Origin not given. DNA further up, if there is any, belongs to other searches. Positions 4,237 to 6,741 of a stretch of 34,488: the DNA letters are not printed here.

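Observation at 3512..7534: Orphan AraC-GRE-activase module with a divergent, N-terminally short glycyl radical enzyme of unknown substrate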

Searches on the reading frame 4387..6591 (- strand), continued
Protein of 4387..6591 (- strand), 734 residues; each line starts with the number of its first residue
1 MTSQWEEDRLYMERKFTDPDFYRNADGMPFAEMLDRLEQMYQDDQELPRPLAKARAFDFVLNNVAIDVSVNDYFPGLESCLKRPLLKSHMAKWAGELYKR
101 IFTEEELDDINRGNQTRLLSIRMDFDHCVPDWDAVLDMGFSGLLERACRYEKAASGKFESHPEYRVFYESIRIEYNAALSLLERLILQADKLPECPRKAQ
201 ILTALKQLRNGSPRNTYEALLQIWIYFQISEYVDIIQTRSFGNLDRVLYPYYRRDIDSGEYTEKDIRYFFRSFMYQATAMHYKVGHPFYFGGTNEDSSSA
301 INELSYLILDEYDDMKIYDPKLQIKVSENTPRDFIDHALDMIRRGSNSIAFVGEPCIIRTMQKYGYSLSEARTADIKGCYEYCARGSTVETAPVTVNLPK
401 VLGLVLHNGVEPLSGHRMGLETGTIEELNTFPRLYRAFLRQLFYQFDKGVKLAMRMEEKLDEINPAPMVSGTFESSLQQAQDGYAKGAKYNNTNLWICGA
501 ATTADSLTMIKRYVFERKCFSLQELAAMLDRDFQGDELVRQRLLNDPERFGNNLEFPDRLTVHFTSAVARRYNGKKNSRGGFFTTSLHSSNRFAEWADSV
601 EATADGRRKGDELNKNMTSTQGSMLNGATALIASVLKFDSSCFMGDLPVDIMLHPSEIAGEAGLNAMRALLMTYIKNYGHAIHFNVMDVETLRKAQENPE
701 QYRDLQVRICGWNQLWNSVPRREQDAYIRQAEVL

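Call 28: find_related_loci(query=A1, collection=genome_contigs, flank=10000)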
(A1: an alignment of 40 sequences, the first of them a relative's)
Query A1 (734 aa) in genome_contigs; peptide patterns used: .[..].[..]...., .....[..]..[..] (x = any residue, [..] = any of these).
600 stretches matched a pattern (row limit reached: there are more); 579 encode a relative of the query (tblastn E <= 1e-3); the best 80 are kept; 80 distinct loci.
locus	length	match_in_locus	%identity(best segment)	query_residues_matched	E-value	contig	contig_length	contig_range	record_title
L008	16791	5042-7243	66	1-734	0e+0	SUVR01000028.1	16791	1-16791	MAG: Lentisphaerae bacterium isolate SIG77 NODE_17333_length_16791_cov_4.021303, whole genome shotgun sequence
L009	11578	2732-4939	64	1-734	0e+0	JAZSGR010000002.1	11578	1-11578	MAG: Victivallaceae bacterium isolate T1900044577_TS20190043.MAGScoT_cleanbin_000050 SGB_517_k141_2928157, whole genome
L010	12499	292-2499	64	1-734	0e+0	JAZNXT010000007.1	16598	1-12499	MAG: Victivallales bacterium isolate T1900044778_TS20190244.MAGScoT_cleanbin_000024 SGB_2527_k141_535526, whole genome s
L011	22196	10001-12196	63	1-732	0e+0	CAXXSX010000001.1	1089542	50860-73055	MAG: Victivallales bacterium isolate 56fe3c74-01ca-462c-9ae8-43b0e1f46eca genome assembly, contig: contig_1, whole genom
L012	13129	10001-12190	63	3-732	0e+0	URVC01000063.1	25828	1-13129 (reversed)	uncultured bacterium isolate UMGS1377 genome assembly, contig: NODE_1656_length_25828_cov_15.970783, whole genome shotgu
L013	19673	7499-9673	60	5-734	0e+0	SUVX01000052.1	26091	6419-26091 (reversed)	MAG: Lentisphaerae bacterium isolate SIG83 NODE_7897_length_26091_cov_2.447427, whole genome shotgun sequence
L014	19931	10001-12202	63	1-734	0e+0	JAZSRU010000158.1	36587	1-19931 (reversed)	MAG: Victivallaceae bacterium isolate T1900044536_TS20190002.MAGScoT_cleanbin_000017 SGB_15_k141_1636814, whole genome s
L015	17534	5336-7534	45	1-733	0e+0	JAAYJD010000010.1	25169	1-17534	MAG: Clostridiaceae bacterium isolate AS10tlH2TH_219 4737_AS10, whole genome shotgun sequence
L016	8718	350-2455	47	8-734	0e+0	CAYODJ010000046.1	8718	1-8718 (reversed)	MAG TPA_asm: uncultured Victivallaceae bacterium isolate SRP314395_co1_153 genome assembly, contig: NODE_7504_length_871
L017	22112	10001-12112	45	8-731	0e+0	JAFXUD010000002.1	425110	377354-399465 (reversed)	MAG: Victivallales bacterium isolate RGIG6748 Sheep_Rumen-3__c77268, whole genome shotgun sequence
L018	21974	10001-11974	46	56-733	0e+0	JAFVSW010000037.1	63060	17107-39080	MAG: Lentisphaeria bacterium isolate RGIG5364 Sheep_Colon-3__c69810, whole genome shotgun sequence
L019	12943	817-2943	44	8-732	0e+0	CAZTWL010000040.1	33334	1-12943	MAG TPA_asm: uncultured Verrucomicrobiota bacterium isolate SRP192927_co3_754 genome assembly, contig: NODE_2478_length_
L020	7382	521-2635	42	7-733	0e+0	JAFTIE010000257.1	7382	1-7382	MAG: Lentisphaeria bacterium isolate RGIG3841 Roe_deer_Cecum-1__c653984, whole genome shotgun sequence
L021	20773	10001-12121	43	5-733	0e+0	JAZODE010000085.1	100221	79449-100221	MAG: Victivallaceae bacterium isolate T1900044752_TS20190418.MAGScoT_cleanbin_000050 SGB_2248_k141_55339, whole genome s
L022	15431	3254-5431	42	7-732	0e+0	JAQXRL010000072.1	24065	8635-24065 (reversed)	MAG: Eubacteriales bacterium isolate SUG1456 k141_5802789, whole genome shotgun sequence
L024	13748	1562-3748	41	2-731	0e+0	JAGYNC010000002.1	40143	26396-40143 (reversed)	MAG: Victivallaceae bacterium isolate M55B135 2, whole genome shotgun sequence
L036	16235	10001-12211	40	8-732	8e-178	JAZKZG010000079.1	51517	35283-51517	MAG: Eubacteriales bacterium isolate T1900045091_TC20190085.MAGScoT_cleanbin_000017 SGB_4703_k141_1734958, whole genome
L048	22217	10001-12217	40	6-732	3e-175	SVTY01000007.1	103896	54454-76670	MAG: Oscillospiraceae bacterium isolate SIG707 NODE_4752_length_103896_cov_3.803968, whole genome shotgun sequence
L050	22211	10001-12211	40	8-732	4e-174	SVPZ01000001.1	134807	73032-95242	MAG: Oscillospiraceae bacterium isolate SIG604 NODE_2778_length_134807_cov_2.964538, whole genome shotgun sequence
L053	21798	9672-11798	39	22-732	6e-173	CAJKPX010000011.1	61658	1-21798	MAG TPA_asm: uncultured Clostridiales bacterium isolate ERR321560-bin.25 genome assembly, contig: NODE_374_length_61658_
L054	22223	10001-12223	39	6-734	1e-172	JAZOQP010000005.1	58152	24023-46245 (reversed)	MAG: Acutalibacteraceae bacterium isolate T1900045567_YK20190261.MAGScoT_cleanbin_000017 SGB_7946_k141_1019321, whole ge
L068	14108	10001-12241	38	1-734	6e-168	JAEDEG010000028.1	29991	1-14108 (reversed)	MAG: Clostridia bacterium isolate MAG052 NODE_1405_length_29991_cov_11.153026, whole genome shotgun sequence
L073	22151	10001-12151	39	4-734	3e-167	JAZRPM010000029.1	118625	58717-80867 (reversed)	MAG: Candidatus Ornithomonoglobus sp. isolate T1900045380_YK20190070.MAGScoT_cleanbin_000003 SGB_6881_k141_2242184, whol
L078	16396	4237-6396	39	6-734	1e-166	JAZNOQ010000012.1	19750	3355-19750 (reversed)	MAG: Eubacteriales bacterium isolate T1900044841_TS20190307.MAGScoT_cleanbin_000064 SGB_2945_k141_12241, whole genome sh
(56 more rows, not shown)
